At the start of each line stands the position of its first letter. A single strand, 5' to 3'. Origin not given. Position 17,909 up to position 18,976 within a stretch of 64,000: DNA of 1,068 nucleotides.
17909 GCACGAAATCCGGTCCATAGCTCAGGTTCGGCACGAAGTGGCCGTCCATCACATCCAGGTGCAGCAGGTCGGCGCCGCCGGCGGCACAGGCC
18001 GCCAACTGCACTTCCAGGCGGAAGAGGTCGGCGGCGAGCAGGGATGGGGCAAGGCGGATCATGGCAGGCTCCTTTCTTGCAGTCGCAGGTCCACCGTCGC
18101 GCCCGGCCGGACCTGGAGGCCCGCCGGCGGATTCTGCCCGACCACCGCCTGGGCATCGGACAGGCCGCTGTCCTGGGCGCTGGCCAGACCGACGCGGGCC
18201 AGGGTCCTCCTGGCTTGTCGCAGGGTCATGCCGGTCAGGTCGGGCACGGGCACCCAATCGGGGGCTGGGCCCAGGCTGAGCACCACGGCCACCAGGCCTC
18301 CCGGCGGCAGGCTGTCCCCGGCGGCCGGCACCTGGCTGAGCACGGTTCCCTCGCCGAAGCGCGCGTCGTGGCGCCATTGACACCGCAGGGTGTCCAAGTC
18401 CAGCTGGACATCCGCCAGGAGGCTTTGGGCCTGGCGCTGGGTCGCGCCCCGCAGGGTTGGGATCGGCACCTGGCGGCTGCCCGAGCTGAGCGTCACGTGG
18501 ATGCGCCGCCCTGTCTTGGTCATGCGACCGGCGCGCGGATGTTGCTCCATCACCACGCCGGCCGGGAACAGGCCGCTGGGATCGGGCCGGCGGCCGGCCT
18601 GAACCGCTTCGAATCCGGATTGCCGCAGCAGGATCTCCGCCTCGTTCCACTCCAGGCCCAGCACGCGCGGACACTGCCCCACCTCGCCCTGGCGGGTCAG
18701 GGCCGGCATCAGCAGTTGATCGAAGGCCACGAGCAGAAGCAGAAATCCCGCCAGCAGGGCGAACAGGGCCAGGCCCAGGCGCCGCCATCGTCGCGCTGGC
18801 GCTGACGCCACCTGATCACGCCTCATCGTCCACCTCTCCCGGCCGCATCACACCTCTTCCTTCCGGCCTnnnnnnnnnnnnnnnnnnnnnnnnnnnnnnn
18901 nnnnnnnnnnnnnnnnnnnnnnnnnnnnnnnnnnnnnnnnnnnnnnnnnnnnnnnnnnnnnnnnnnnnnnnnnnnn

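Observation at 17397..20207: A PASTA-only membrane protein occupies the PrkC position between rsmB and rpe.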

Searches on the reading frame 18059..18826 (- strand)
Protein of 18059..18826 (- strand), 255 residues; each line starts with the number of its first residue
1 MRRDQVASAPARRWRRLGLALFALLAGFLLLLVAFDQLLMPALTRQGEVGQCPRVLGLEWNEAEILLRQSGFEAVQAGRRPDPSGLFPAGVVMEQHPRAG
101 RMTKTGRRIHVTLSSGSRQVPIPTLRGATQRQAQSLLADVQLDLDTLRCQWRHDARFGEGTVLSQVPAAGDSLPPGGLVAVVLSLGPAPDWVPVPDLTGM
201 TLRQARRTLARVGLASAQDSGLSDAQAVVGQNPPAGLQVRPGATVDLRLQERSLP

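Call 3: search_protein_families(library=pfam, proteins=[window:18059-18826:-], max_evalue=0.1)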
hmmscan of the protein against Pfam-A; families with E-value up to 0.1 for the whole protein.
window:18059-18826:- (255 aa): 1 family
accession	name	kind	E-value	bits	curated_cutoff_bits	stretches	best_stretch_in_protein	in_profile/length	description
PF03793.24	PASTA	-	4.4e-29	100.7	23.2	3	192-249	1-62/64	PASTA domain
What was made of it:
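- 18059..18826 (-): Gene for the 255-aa stand-alone TM + 3xPASTA protein. Pfam PASTA x3, E 4.4e-29 (call 3).
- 18077..18256 (-): PASTA repeat 3 (residues about 191-250). Best Pfam stretch is 192-249 on profile positions 1-62 of 64 (call 3).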

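Call 4: search_protein_families(library=ncbifam, proteins=[window:18059-18826:-], max_evalue=0.1)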
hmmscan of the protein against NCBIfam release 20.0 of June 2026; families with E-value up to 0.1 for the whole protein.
window:18059-18826:- (255 aa): 2 families
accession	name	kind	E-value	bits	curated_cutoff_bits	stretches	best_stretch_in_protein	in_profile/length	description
NF033483.0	PknB_PASTA_kin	equivalog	9.8e-29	100.8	450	1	12-249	328-562/563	Stk1 family PASTA domain-containing Ser/Thr kinase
TIGR02214.1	spoVD_pbp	equivalog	1.2e-05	23.9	688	1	192-248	580-633/636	stage V sporulation protein D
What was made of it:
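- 18710..18778 (-): Codons about 17-39: single transmembrane helix (N-in, C-out anchor). The segment aligns to the TM region of the PASTA-kinase model (call 4).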

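Call 5: find_homologous_proteins(query=window:18059-18826:-, max_evalue=0.001)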
Query window:18059-18826:- (255 aa): 31 proteins with E <= 0.001 among 8000 candidates.
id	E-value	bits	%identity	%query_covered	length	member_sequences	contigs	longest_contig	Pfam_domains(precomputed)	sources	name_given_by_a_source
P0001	1.8e-159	547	100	100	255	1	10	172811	PF03793.25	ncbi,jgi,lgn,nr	ncbi:MAG: PASTA domain-containing protein [bacterium]|jgi:serine/threonine-protein kinase|nr:PASTA d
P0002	1.1e-65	240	54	85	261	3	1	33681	PF03793.25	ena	-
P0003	7.3e-62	227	56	86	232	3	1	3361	PF03793.25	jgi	jgi:beta-lactam-binding protein with PASTA domain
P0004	1.9e-61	226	54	87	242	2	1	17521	PF03793.25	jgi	-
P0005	1.5e-58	216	50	100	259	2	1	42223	PF03793.25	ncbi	-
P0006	2.5e-58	216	52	84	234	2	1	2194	PF03793.25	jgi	-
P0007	4.7e-50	189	48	85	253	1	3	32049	PF03793.25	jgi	jgi:eukaryotic-like serine/threonine-protein kinase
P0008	1.6e-46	177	47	82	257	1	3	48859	PF03793.25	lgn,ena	-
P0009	3.8e-24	104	33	94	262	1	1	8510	PF03793.25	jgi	jgi:serine/threonine-protein kinase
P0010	1.9e-22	98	33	94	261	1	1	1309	PF03793.25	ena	-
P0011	7.9e-21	93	33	92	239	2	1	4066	PF03793.25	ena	-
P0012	3.1e-20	91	32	94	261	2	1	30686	PF03793.25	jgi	jgi:serine/threonine-protein kinase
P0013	1.4e-19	89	35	64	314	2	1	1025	PF03793.25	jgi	jgi:serine/threonine-protein kinase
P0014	1.8e-19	88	36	89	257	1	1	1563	PF03793.25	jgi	jgi:eukaryotic-like serine/threonine-protein kinase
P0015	4.1e-19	87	33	80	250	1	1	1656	PF03793.25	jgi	-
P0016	1.9e-17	82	33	90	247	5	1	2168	PF03793.25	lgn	-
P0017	2.1e-17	82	33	91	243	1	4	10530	PF03793.25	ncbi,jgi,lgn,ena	jgi:serine/threonine-protein kinase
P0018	3.8e-17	81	32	91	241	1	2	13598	PF03793.25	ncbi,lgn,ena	-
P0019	2.2e-16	78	26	85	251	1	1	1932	PF03793.25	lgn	-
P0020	2.2e-16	78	28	78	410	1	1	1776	PF03793.25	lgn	-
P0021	1.9e-15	75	33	78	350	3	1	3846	PF03793.25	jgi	jgi:serine/threonine-protein kinase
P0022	1.0e-14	73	33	93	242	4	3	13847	PF03793.25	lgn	-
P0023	3.6e-14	71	35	96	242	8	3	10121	PF03793.25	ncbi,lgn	-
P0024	1.7e-11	62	30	65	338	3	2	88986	PF03793.25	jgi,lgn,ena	-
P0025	4.4e-11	61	31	85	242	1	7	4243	PF03793.25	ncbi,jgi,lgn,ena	-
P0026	3.3e-9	55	32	61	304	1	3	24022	PF03793.25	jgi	jgi:serine/threonine-protein kinase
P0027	8.7e-9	53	29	88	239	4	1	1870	PF03793.25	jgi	jgi:serine/threonine-protein kinase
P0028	7.4e-7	47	32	32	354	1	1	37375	PF03793.25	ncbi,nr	ncbi:MAG: PASTA domain-containing protein [Planctomycetota bacterium]|nr:PASTA domain-containing pro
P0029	1.7e-6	46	26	93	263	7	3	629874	PF03793.25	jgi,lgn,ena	-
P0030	5.8e-5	41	31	76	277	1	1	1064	PF03793.25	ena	-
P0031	1.3e-4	40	27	63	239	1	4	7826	PF03793.25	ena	-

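Call 7: find_encoding_contigs(protein=P0001, flank=10000, max_places=3)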
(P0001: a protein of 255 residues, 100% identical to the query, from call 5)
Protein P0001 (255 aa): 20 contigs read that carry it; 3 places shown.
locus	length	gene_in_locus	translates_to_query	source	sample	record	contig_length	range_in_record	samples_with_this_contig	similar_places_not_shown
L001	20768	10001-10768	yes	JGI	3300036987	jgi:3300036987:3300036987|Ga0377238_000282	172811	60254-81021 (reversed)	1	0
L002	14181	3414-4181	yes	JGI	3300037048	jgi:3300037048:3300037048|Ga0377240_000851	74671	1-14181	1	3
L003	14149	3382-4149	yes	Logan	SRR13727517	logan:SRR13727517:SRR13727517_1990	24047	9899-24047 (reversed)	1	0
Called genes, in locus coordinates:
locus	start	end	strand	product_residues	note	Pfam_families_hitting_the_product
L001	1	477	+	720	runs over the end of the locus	PF01642:MM_CoA_mutase, PF02310:B12-binding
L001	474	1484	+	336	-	PF03308:MeaB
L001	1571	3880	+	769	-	PF08478:POTRA_1 (faint), PF08479:POTRA_2 (faint), PF07244:POTRA, PF01103:Omp85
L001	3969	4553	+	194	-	PF03938:OmpH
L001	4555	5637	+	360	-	PF04613:LpxD, PF25084:LbH_EIF2B (faint), PF25087:GMPPB_C, PF14602:Hexapep_2 (faint), PF00132:Hexapep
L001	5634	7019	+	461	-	PF03331:LpxC, PF07977:FabA, PF22817:ApeP-like (faint), PF22818:ApeI-like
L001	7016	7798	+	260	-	PF25084:LbH_EIF2B (faint), PF25087:GMPPB_C (faint), PF00132:Hexapep, PF13720:Acetyltransf_11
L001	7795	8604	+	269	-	PF21948:LplA-B_cat, PF03099:BPL_LplA_LipB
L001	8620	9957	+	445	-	PF01189:Methyltr_RsmB-F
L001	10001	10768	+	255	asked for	PF03793:PASTA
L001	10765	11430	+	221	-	PF00834:Ribul_P_3_epim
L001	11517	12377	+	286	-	-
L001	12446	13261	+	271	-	-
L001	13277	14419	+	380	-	PF07719:TPR_2 (faint), PF13414:TPR_11 (faint), PF13432:TPR_16 (faint), PF00395:SLH (faint)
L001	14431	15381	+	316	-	PF00930:DPPIV_N (faint), PF26549:Tricorn_N, PF07676:PD40, PF26550:Tricorn_2nd, PF07676:PD40 (weak)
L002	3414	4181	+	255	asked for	PF03793:PASTA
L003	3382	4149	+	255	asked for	PF03793:PASTA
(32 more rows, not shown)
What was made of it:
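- Checked: The diderm context is confirmed: bamA, skp, lpxD, an lpxC-fabZ fusion and lpxA lie directly upstream on the same strand (call 7).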

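Call 11: find_related_loci(query=A2, collection=genome_contigs, flank=6000)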
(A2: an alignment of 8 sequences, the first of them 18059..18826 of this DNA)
Query A2 (255 aa) in genome_contigs; peptide patterns used: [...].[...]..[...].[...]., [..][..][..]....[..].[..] (x = any residue, [..] = any of these).
119 stretches matched a pattern; 27 encode a relative of the query (tblastn E <= 1e-3); 27 distinct loci.
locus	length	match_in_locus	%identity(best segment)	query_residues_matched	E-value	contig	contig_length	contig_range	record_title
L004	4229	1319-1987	49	36-255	2e-58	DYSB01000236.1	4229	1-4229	MAG TPA_asm: Acetofilamentum sp. isolate SulCav_PC08_3_68_11 SulCav_PC08-3_19296_length_4229_cov_4.743172, whole genome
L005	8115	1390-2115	52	14-254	3e-68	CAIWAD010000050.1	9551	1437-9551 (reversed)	uncultured bacterium isolate LaPlata_bin-1558 genome assembly, contig: bin-1558:050/296, whole genome shotgun sequence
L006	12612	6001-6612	31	53-249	5e-21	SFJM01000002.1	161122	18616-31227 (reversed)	MAG: Clostridiales bacterium isolate W1P33.008 Contig7, whole genome shotgun sequence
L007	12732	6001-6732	30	5-249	4e-19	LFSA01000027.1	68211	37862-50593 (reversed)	MAG: Pelotomaculum sp. DTU098 scaffold8158, whole genome shotgun sequence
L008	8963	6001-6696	30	28-249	1e-18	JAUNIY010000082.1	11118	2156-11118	MAG: Eubacteriales bacterium isolate S29M_St_22 NODE_2191_length_11118_cov_5.968363, whole genome shotgun sequence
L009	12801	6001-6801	32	52-247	4e-18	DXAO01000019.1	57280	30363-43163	MAG TPA_asm: Candidatus Collinsella stercoripullorum isolate ChiGjej6B6-20822 ChiGjej6B6M5__C86432_L57280_SAMN08009849,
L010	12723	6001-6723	32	11-247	4e-17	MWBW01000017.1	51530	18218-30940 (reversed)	MAG: Firmicutes bacterium ADurb.Bin248 BWY35_contig000017, whole genome shotgun sequence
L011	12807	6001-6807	30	51-255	7e-17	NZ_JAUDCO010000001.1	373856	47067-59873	Collinsella tanakaei strain ET30 ET30_scaffold_1, whole genome shotgun sequence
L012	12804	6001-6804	32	45-247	2e-16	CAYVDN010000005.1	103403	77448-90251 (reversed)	MAG TPA_asm: uncultured Microthrixaceae bacterium isolate SRP257259_co1_85 genome assembly, contig: NODE_162_length_1034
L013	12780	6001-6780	30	43-249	3e-16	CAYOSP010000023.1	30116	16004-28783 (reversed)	MAG TPA_asm: uncultured Eubacteriales bacterium isolate SRP141376_co1_222 genome assembly, contig: NODE_3533_length_3011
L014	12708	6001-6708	30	52-255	4e-16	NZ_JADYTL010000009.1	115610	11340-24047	Collinsella tanakaei strain ET10 ET10_NODE_9_length_115610_cov_27.052302_pilon, whole genome shotgun sequence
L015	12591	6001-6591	33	84-249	4e-14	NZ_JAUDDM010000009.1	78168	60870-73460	Collinsella tanakaei strain 50_SSukc10 50_SSukc10_scaffold_9, whole genome shotgun sequence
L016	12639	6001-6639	27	21-245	4e-12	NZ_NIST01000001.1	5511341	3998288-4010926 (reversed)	Evansella halocellulosilytica strain FJAT-44876 Scaffold1, whole genome shotgun sequence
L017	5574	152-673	27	84-249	3e-12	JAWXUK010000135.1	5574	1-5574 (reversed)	MAG: Eubacteriales bacterium isolate FM_47_G117_IV NODE_7726_length_5575_cov_1.643014, whole genome shotgun sequence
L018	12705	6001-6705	30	87-247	4e-12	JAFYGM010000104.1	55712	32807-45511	MAG: Oscillospiraceae bacterium isolate RGIG7069 Sheep_Rumen.Co__c3847291, whole genome shotgun sequence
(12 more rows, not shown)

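Call 13: find_encoding_contigs(protein=P0002, flank=8000, max_places=2)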
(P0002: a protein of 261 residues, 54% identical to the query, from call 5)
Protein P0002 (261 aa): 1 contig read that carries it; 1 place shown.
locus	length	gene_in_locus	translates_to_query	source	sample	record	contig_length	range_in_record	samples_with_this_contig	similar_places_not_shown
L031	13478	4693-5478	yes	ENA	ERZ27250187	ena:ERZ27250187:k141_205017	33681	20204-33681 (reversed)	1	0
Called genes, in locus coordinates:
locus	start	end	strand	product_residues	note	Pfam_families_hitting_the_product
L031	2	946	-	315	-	?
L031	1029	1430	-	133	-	-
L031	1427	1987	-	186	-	PF04542:Sigma70_r2, PF08281:Sigma70_r4_2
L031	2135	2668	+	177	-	PF19762:DUF6249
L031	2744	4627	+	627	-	PF00128:Alpha-amylase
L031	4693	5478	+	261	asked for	PF03793:PASTA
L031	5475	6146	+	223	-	PF00834:Ribul_P_3_epim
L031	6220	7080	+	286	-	PF04773:FecR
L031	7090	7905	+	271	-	-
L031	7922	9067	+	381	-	PF00395:SLH (faint)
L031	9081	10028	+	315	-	PF07676:PD40 (weak), PF26549:Tricorn_N, PF26550:Tricorn_2nd, PF26549:Tricorn_N, PF07676:PD40 (weak)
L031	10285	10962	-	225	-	PF00106:adh_short (weak)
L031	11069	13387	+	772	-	PF13620:CarboxypepD_reg (weak)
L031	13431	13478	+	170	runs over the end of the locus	PF03330:DPBB_1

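Call 14: find_encoding_contigs(protein=P0005, flank=8000, max_places=2)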
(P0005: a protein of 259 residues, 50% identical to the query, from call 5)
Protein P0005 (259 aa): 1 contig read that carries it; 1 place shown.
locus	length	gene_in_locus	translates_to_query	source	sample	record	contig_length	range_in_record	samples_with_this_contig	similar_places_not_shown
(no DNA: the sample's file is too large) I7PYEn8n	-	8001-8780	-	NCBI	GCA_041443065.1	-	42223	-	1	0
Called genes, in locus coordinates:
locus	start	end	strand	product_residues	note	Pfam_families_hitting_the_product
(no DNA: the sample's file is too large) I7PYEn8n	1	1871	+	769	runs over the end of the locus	PF08478:POTRA_1 (faint), PF08479:POTRA_2 (faint), PF07244:POTRA, PF01103:Omp85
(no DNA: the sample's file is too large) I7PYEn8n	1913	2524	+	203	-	PF03938:OmpH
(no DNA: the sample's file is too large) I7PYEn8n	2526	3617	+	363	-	PF04613:LpxD, PF25084:LbH_EIF2B (faint), PF25087:GMPPB_C (weak), PF14602:Hexapep_2 (faint), PF00132:Hexapep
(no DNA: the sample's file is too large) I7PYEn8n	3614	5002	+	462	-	PF03331:LpxC, PF07977:FabA, PF22818:ApeI-like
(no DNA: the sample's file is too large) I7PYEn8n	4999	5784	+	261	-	PF25084:LbH_EIF2B (faint), PF25087:GMPPB_C (faint), PF00132:Hexapep, PF13720:Acetyltransf_11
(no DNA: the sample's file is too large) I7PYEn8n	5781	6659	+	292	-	PF21948:LplA-B_cat, PF03099:BPL_LplA_LipB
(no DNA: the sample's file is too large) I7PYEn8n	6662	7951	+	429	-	PF01189:Methyltr_RsmB-F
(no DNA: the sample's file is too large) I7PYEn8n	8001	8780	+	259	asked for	PF03793:PASTA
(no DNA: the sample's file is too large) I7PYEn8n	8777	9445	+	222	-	PF00834:Ribul_P_3_epim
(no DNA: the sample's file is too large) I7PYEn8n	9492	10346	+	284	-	PF04773:FecR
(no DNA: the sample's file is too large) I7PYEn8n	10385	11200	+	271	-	-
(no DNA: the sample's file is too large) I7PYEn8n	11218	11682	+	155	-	?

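Call 15: find_encoding_contigs(protein=P0008, flank=8000, max_places=2)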
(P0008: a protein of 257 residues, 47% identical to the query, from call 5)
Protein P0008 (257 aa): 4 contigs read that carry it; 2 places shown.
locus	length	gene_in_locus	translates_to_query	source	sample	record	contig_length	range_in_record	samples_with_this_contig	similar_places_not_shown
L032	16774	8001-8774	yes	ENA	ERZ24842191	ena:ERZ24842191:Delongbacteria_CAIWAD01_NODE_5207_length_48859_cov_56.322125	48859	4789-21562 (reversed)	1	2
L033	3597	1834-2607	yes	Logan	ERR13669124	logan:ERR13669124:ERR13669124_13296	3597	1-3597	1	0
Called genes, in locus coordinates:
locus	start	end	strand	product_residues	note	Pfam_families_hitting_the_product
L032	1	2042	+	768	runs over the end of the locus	PF08478:POTRA_1 (faint), PF08479:POTRA_2 (faint), PF07244:POTRA, PF01103:Omp85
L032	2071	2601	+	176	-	PF03938:OmpH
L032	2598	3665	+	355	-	PF04613:LpxD, PF25084:LbH_EIF2B (faint), PF25087:GMPPB_C, PF00132:Hexapep (weak), PF14602:Hexapep_2 (faint), PF00132:Hexapep (weak)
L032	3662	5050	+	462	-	PF03331:LpxC, PF07977:FabA, PF22817:ApeP-like (weak), PF22818:ApeI-like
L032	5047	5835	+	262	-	PF25084:LbH_EIF2B (faint), PF25087:GMPPB_C (faint), PF00132:Hexapep, PF13720:Acetyltransf_11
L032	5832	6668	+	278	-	PF21948:LplA-B_cat, PF03099:BPL_LplA_LipB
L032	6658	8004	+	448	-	PF01029:NusB, PF01189:Methyltr_RsmB-F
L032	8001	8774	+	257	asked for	PF03793:PASTA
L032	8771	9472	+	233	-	PF00834:Ribul_P_3_epim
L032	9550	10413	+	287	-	PF04773:FecR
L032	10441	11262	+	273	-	-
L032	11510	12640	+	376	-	PF00395:SLH (faint)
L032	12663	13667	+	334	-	PF00930:DPPIV_N (faint), PF14583:Pectate_lyase22 (faint), PF26549:Tricorn_N, PF07676:PD40, PF26550:Tricorn_2nd, PF07676:PD40 (weak)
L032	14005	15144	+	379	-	PF02690:Na_Pi_cotrans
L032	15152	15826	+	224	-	PF01895:PhoU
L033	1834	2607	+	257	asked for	PF03793:PASTA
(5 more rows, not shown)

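Call 16: find_encoding_contigs(protein=P0012, flank=6000, max_places=1)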
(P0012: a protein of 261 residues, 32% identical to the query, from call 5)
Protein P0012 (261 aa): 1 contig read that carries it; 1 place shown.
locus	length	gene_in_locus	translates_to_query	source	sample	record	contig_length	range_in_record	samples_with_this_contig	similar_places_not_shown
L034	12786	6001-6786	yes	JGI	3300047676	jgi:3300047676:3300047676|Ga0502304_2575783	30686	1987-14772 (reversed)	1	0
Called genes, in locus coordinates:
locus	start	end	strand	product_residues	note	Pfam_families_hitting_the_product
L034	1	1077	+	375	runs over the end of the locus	PF01702:TGT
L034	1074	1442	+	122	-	PF02699:YajC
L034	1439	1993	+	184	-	PF01327:Pep_deformylase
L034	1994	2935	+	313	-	PF00551:Formyl_trans_N, PF02911:Formyl_trans_C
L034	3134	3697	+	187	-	PF02581:TMP-TENI, PF03060:NMO (weak)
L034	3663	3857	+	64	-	PF02597:ThiS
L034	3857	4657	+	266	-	PF05690:ThiG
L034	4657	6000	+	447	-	PF01029:NusB, PF22458:RsmF-B_ferredox, PF01728:FtsJ (weak), PF01189:Methyltr_RsmB-F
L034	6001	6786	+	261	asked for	PF03793:PASTA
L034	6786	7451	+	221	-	PF00834:Ribul_P_3_epim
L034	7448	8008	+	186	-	PF00578:AhpC-TSA, PF08534:Redoxin, PF00255:GSHPx (weak), PF00085:Thioredoxin (faint), PF13905:Thioredoxin_8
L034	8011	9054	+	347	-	PF00814:TsaD, PF22521:HypF_C_2 (weak)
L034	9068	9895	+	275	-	PF01790:LGT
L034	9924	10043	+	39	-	-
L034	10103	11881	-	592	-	PF00034:Cytochrom_C, PF13442:Cytochrome_CBB3, PF03239:FTR1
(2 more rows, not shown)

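Call 17: find_encoding_contigs(protein=P0018, flank=6000, max_places=1)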
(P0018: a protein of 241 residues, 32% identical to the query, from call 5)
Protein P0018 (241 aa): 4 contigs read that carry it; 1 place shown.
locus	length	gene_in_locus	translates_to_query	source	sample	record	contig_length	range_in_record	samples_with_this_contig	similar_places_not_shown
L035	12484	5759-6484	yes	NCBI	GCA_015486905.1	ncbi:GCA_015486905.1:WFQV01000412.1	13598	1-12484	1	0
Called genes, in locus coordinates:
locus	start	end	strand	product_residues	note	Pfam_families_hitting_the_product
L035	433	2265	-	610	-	-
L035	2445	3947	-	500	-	PF07690:MFS_1, PF00854:PTR2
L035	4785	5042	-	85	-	PF05016:ParE_toxin, PF15781:ParE-like_toxin (weak)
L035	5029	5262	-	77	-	PF22180:RH3_dom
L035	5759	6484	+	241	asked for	PF03793:PASTA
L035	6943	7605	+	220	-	PF00834:Ribul_P_3_epim, PF01729:QRPTase_C (faint)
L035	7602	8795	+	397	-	PF00809:Pterin_bind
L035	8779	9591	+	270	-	PF19293:CdaA_N, PF02457:DAC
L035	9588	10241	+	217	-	PF00535:Glycos_transf_2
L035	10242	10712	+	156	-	PF05235:CHAD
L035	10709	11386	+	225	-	PF00753:Lactamase_B, PF13483:Lactamase_B_3, PF12706:Lactamase_B_2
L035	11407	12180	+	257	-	PF00142:Fer4_NifH (faint), PF01656:CbiA, PF02374:ArsA_ATPase (faint), PF06564:CBP_BcsQ, PF09140:MipZ, PF10609:ParA (weak), PF13614:AAA_31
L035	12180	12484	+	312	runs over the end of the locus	PF02195:ParB_N, PF17762:HTH_ParB, PF23552:ParB_C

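Call 18: find_encoding_contigs(protein=P0029, flank=6000, max_places=1)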
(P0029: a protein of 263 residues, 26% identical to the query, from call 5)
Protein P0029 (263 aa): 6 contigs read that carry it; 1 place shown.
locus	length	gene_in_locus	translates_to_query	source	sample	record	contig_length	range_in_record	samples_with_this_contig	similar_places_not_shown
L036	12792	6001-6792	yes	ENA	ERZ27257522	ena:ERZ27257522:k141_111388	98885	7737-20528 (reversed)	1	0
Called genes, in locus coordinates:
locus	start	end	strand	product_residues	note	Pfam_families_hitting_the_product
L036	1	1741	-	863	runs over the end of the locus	PF10101:DUF2339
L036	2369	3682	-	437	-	PF01551:Peptidase_M23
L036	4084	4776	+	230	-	PF05128:DUF697, PF09851:SHOCT (weak)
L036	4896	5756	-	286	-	PF01790:LGT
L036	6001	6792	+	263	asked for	PF03793:PASTA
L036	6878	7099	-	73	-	PF27070:HTH_Rpn_C (weak)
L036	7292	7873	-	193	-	PF08843:AbiEii (faint)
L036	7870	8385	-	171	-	-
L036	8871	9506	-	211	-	-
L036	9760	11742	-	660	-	-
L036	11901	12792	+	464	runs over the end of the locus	PF07894:SACK1 (faint), PF13091:PLDc_2, PF00226:DnaJ (weak)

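Call 19: find_encoding_contigs(protein=P0023, flank=6000, max_places=1)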
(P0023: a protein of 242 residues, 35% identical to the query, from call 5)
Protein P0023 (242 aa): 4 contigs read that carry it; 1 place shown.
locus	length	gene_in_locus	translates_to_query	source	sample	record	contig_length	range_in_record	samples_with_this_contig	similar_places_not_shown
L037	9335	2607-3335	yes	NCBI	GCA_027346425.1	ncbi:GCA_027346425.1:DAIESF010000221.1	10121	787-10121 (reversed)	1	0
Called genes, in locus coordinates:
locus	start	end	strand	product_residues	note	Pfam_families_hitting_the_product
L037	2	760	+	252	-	?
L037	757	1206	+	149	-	PF03061:4HBT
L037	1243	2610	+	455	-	PF01029:NusB, PF22458:RsmF-B_ferredox, PF01189:Methyltr_RsmB-F, PF01728:FtsJ (weak), PF13847:Methyltransf_31 (weak)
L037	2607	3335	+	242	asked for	PF03793:PASTA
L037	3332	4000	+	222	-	PF00834:Ribul_P_3_epim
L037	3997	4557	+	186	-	PF00578:AhpC-TSA, PF08534:Redoxin, PF00085:Thioredoxin (weak), PF00255:GSHPx (weak), PF13905:Thioredoxin_8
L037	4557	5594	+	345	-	PF00814:TsaD, PF22521:HypF_C_2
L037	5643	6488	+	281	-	PF01790:LGT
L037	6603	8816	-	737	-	PF00034:Cytochrom_C, PF13442:Cytochrome_CBB3, PF00034:Cytochrom_C, PF13442:Cytochrome_CBB3, PF03239:FTR1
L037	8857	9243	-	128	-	PF01648:ACPS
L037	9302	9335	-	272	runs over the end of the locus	?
